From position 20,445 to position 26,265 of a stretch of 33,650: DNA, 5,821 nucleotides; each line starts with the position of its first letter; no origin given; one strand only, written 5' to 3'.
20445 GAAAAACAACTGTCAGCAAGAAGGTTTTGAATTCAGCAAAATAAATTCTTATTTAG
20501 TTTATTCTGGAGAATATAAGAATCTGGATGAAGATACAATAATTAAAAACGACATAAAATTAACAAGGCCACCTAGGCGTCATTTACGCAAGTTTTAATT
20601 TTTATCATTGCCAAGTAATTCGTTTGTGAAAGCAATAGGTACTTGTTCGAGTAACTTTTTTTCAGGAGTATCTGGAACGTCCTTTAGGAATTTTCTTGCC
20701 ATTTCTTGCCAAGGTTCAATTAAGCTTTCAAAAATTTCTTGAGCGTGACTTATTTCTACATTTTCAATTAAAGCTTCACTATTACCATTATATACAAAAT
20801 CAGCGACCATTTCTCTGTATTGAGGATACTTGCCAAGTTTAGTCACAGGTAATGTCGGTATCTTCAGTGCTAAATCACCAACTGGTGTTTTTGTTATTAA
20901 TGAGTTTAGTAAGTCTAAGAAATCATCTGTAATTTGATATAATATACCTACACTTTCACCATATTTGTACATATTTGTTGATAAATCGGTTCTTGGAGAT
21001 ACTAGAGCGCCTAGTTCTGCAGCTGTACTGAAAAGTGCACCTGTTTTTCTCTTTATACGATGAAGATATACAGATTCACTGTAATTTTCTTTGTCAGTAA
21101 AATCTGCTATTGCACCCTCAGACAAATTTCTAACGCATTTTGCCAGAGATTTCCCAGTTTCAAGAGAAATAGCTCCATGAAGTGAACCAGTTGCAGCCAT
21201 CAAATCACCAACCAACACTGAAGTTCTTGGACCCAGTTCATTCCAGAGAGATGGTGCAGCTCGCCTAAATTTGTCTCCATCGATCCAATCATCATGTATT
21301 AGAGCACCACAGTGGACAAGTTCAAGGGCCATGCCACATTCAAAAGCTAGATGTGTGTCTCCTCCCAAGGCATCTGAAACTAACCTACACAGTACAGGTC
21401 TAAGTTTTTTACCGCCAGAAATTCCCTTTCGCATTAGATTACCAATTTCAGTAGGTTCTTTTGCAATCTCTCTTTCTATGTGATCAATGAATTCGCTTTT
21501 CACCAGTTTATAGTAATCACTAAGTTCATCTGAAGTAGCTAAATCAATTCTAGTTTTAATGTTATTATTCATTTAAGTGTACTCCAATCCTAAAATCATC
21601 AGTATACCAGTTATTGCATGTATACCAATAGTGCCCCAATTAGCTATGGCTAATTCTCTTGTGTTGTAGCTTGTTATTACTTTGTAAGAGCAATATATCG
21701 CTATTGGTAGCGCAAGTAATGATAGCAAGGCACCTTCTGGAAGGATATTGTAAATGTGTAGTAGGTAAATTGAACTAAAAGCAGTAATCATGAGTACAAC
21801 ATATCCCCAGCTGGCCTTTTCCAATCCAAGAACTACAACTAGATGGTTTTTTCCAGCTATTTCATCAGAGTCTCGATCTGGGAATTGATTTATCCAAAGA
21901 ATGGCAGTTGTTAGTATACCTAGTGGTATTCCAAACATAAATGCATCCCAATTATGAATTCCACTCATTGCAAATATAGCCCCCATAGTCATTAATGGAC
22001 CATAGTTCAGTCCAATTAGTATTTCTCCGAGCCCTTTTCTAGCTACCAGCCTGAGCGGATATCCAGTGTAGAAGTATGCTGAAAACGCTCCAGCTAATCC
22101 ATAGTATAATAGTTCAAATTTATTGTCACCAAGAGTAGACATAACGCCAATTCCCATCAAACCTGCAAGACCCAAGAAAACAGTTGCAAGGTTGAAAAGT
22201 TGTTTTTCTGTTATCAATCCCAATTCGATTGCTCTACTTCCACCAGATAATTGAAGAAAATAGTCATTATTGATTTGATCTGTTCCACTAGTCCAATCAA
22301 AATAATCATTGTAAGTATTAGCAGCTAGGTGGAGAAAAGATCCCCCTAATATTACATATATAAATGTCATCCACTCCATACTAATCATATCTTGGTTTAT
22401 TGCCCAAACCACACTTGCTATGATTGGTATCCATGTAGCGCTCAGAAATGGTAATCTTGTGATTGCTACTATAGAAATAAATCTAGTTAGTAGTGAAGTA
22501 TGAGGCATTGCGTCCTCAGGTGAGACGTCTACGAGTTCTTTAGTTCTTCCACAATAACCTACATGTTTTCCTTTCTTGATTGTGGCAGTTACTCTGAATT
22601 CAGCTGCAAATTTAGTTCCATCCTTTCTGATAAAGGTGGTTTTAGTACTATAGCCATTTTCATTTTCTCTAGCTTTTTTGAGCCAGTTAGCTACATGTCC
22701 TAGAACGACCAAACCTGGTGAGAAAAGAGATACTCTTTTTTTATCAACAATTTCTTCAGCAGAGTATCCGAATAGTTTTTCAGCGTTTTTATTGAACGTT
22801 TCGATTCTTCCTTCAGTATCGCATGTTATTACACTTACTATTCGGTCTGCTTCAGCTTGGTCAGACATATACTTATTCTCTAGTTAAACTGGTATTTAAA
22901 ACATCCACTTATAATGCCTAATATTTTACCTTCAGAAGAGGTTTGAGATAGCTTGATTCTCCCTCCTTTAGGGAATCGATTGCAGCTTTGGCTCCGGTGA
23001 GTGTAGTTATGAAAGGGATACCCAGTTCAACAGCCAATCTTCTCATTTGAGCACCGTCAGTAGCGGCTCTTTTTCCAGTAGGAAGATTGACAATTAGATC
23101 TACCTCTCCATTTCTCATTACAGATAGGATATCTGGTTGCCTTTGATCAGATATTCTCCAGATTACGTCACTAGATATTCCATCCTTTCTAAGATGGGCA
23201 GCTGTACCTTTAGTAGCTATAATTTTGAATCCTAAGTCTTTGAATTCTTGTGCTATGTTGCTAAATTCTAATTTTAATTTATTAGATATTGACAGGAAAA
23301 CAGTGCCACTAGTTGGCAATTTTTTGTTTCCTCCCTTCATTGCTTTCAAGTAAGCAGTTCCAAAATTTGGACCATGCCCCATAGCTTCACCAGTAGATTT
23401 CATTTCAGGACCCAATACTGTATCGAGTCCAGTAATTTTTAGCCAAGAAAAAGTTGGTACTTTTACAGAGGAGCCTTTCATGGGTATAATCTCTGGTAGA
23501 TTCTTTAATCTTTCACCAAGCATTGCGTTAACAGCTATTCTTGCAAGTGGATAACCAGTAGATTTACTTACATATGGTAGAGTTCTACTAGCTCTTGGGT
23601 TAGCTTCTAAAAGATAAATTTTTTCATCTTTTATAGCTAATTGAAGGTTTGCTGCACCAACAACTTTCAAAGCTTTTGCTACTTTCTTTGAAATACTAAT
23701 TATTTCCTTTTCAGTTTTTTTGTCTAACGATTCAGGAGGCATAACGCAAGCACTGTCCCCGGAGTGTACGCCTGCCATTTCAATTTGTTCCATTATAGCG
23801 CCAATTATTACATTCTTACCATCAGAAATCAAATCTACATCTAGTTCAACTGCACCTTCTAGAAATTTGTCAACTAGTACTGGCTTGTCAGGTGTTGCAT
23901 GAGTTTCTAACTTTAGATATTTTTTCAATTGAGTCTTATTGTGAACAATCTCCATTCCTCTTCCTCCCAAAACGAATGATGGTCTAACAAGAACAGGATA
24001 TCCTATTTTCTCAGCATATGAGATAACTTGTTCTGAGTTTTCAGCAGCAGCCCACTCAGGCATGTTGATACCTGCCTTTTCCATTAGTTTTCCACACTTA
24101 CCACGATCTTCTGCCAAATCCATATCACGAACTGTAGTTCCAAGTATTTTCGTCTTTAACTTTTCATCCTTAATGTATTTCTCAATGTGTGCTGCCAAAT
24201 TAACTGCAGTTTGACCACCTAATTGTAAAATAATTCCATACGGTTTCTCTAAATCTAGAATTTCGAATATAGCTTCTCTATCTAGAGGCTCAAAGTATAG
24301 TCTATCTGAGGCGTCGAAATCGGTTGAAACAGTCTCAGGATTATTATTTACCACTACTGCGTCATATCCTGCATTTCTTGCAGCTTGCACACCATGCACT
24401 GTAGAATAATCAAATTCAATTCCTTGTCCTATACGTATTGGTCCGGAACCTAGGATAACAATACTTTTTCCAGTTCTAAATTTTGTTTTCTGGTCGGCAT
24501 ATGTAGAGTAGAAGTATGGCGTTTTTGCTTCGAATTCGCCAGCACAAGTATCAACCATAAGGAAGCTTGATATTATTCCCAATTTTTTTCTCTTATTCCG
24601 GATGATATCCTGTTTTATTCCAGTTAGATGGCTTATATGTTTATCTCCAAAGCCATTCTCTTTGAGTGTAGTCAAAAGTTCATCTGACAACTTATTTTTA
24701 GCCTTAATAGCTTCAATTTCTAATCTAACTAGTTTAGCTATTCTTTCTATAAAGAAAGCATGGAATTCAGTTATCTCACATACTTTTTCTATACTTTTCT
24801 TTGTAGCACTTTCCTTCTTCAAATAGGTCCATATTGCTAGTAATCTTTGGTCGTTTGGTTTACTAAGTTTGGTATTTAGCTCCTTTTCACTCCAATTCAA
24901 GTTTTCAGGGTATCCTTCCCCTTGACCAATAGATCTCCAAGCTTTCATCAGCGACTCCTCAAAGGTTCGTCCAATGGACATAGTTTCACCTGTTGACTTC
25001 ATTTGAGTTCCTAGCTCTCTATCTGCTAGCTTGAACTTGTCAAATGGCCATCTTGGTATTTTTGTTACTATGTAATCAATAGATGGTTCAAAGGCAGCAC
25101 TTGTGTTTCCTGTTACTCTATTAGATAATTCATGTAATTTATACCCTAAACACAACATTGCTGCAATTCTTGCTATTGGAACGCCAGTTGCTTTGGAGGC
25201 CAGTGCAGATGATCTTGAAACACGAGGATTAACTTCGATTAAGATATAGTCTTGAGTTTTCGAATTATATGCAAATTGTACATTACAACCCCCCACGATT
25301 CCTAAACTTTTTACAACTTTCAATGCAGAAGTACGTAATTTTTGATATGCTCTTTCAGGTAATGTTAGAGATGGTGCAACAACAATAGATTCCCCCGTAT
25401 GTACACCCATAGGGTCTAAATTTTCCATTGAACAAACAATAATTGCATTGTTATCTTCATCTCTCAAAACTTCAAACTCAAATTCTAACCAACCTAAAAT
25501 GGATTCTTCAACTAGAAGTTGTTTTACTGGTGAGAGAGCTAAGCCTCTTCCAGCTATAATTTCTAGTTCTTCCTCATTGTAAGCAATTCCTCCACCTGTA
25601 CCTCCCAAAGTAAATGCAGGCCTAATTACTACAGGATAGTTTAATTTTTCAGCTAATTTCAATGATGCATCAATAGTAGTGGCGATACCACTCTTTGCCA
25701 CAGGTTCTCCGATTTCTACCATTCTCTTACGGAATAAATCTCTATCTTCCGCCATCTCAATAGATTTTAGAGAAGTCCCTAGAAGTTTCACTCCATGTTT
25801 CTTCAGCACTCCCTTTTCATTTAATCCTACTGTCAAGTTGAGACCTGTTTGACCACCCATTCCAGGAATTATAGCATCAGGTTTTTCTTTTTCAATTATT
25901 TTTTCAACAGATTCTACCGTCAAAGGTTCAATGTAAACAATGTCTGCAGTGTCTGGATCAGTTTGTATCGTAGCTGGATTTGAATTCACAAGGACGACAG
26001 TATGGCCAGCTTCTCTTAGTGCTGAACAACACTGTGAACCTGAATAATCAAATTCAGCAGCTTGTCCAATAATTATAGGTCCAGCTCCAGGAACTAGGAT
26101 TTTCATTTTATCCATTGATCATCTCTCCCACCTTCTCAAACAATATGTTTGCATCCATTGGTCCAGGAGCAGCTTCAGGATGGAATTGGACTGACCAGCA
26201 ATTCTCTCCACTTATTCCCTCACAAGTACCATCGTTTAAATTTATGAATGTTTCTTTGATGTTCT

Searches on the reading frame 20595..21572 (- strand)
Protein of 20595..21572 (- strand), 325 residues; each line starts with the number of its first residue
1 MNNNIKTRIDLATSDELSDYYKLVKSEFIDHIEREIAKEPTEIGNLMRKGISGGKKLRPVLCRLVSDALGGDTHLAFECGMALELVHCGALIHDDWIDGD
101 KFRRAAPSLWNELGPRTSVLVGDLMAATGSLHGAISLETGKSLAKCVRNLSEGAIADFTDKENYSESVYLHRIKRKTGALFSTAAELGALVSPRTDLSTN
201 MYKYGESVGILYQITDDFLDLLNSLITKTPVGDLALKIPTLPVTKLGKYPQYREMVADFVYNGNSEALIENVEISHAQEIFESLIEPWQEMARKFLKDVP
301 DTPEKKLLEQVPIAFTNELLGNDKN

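Call 20: search_protein_families(library=pfam, proteins=[window:20595-21572:-], max_evalue=0.001)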
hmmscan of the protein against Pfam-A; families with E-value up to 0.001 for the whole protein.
window:20595-21572:- (325 aa): 1 family
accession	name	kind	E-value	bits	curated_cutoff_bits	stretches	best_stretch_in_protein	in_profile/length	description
PF00348.22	polyprenyl_synt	-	7.7e-38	130.6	27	1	45-258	6-232/251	Polyprenyl synthetase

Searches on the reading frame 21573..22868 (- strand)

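Call 21: search_protein_families(library=pfam, proteins=[window:21573-22868:-], max_evalue=0.001)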
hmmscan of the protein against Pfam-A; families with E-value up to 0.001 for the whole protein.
window:21573-22868:- (431 aa): 4 families
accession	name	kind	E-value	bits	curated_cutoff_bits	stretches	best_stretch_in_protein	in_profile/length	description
PF01040.23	UbiA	-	1.7e-25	90.2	34.2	1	147-406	3-240/250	UbiA prenyltransferase family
PF13426.13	PAS_9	-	1.3e-09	38.7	27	1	12-103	3-91/103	PAS domain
PF00989.32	PAS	-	1.6e-06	28.6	22.6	1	11-108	12-109/113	PAS fold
PF08448.16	PAS_4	-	0.00054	20.6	23.1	1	12-52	7-47/110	PAS fold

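Call 59: search_protein_families(library=ncbifam, proteins=[window:21573-22868:-], max_evalue=0.1)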
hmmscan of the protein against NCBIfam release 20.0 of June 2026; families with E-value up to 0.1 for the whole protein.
window:21573-22868:- (431 aa): 20 families
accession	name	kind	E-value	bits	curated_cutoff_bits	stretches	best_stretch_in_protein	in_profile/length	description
NF004751.0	PRK06080.1-3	equivalog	2.1e-33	116.1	264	1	136-428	16-293/296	1,4-dihydroxy-2-naphthoate polyprenyltransferase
TIGR02235.1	menA_cyano-plnt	equivalog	4.5e-32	111.5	225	1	138-428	7-283/285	2-carboxy-1,4-naphthoquinone phytyltransferase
NF004749.0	PRK06080.1-1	equivalog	3e-28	98.9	277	1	134-428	23-305/311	1,4-dihydroxy-2-naphthoate polyprenyltransferase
NF004617.0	PRK05951.1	equivalog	2.5e-23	82.7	239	1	151-428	31-291/306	prenyltransferase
NF004750.0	PRK06080.1-2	equivalog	8.1e-20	71.3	346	1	148-411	24-281/301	1,4-dihydroxy-2-naphthoate polyprenyltransferase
TIGR00751.1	menA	equivalog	4.5e-19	69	102.15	1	148-407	11-264/284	1,4-dihydroxy-2-naphthoate octaprenyltransferase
NF009926.0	PRK13387.1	equivalog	2.5e-15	56.4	316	1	132-426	5-309/317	1,4-dihydroxy-2-naphthoate polyprenyltransferase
NF005742.0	PRK07566.1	equivalog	9.7e-14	51.2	313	1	144-386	38-271/315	chlorophyll synthase ChlG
NF004753.0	PRK06080.1-5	equivalog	1.4e-13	50.8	555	1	163-404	47-275/312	1,4-dihydroxy-2-naphthoate polyprenyltransferase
TIGR00229.1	sensory_box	domain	2e-12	47.4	22.9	1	11-107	16-111/126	PAS domain S-box protein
NF004754.0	PRK06080.1-6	equivalog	7.2e-12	45.3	522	1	148-427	27-300/308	1,4-dihydroxy-2-naphthoate polyprenyltransferase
TIGR02056.1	ChlG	equivalog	1.8e-09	37.6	436.45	1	144-385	26-263/306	chlorophyll synthase ChlG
TIGR01476.1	chlor_syn_BchG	subfamily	5.9e-09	35.8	212.3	1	145-387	11-243/283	(bacterio)chlorophyll synthase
NF004752.0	PRK06080.1-4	subfamily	5.6e-08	32.8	289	1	144-396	17-264/300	1,4-dihydroxy-2-naphthoate polyprenyltransferase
NF008467.0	PRK11359.1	equivalog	5.4e-05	21.4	857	1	9-101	21-115/800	oxygen-sensing cyclic-di-GMP phosphodiesterase DosP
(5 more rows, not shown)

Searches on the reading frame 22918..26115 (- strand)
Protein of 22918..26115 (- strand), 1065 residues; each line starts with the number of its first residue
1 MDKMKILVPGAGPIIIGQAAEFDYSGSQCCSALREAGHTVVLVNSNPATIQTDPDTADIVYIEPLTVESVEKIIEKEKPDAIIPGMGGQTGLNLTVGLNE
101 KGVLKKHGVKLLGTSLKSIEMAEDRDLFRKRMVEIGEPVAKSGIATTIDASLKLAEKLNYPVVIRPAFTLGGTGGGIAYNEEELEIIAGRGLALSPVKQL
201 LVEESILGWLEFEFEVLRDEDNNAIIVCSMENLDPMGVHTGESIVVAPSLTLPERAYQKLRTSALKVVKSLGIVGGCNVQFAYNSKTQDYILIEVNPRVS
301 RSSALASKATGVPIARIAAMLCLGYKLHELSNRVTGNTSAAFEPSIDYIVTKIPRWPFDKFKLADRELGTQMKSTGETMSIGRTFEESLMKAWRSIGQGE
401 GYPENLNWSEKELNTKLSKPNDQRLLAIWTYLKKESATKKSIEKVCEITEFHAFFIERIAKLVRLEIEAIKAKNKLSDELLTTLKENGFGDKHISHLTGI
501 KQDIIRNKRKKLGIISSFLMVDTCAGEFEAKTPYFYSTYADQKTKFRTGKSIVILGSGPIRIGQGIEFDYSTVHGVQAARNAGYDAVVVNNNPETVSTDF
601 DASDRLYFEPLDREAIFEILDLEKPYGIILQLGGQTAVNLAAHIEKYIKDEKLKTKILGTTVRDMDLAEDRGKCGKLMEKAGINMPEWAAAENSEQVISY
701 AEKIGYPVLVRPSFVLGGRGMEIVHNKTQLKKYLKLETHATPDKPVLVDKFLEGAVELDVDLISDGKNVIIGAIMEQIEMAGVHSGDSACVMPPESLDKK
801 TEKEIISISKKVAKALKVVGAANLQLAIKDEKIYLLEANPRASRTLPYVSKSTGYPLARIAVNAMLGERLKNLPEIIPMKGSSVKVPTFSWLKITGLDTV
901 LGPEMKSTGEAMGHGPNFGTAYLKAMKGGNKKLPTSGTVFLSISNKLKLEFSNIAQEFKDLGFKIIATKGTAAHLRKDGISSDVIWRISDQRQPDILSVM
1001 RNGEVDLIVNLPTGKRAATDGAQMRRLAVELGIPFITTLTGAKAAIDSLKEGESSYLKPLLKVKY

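Call 21: search_protein_families(library=pfam, proteins=[window:22918-26115:-], max_evalue=0.001)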
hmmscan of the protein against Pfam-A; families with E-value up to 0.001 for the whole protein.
window:22918-26115:- (1065 aa): 11 families
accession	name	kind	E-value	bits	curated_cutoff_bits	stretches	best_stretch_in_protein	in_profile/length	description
PF02786.22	CPSase_L_D2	-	3.4e-110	367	19.8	2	124-329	1-210/211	Carbamoyl-phosphate synthase L chain, ATP binding domain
PF25596.1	CPSase_L_D1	-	4.3e-91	301.2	27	2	3-120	2-117/118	Carbamoyl phosphate synthase preATP-grasp domain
PF07478.18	Dala_Dala_lig_C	-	2e-22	80.1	24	2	677-840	1-174/204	D-ala D-ala ligase C-terminus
PF02142.27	MGS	-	4.3e-22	78.5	24.1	1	953-1037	4-94/94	MGS-like domain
PF02222.28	ATP-grasp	-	2.1e-20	73.6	27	2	677-842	2-163/179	ATP-grasp domain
PF15632.11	ATPgrasp_Ter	-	8.2e-16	58.4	29.1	1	745-871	4-114/131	ATP-grasp in the biosynthetic pathway with Ter operon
PF02655.19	ATP-grasp_3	-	1.1e-15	58.6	23.2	1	669-842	2-157/160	ATP-grasp domain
PF02787.25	CPSase_L_D3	-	1.4e-14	54.3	26.6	1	416-498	2-80/80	Carbamoyl-phosphate synthetase large chain, oligomerisation domain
PF01071.24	GARS_A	-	9.5e-07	29.3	27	1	676-775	8-111/194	Phosphoribosylglycinamide synthetase, ATP-grasp (A) domain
PF08443.16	RimK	-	3.6e-06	27.1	21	1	668-856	1-179/188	RimK-like ATP-grasp domain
PF13549.11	ATP-grasp_5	-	4.1e-05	23.5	27.6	0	675-710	16-51/221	ATP-grasp domain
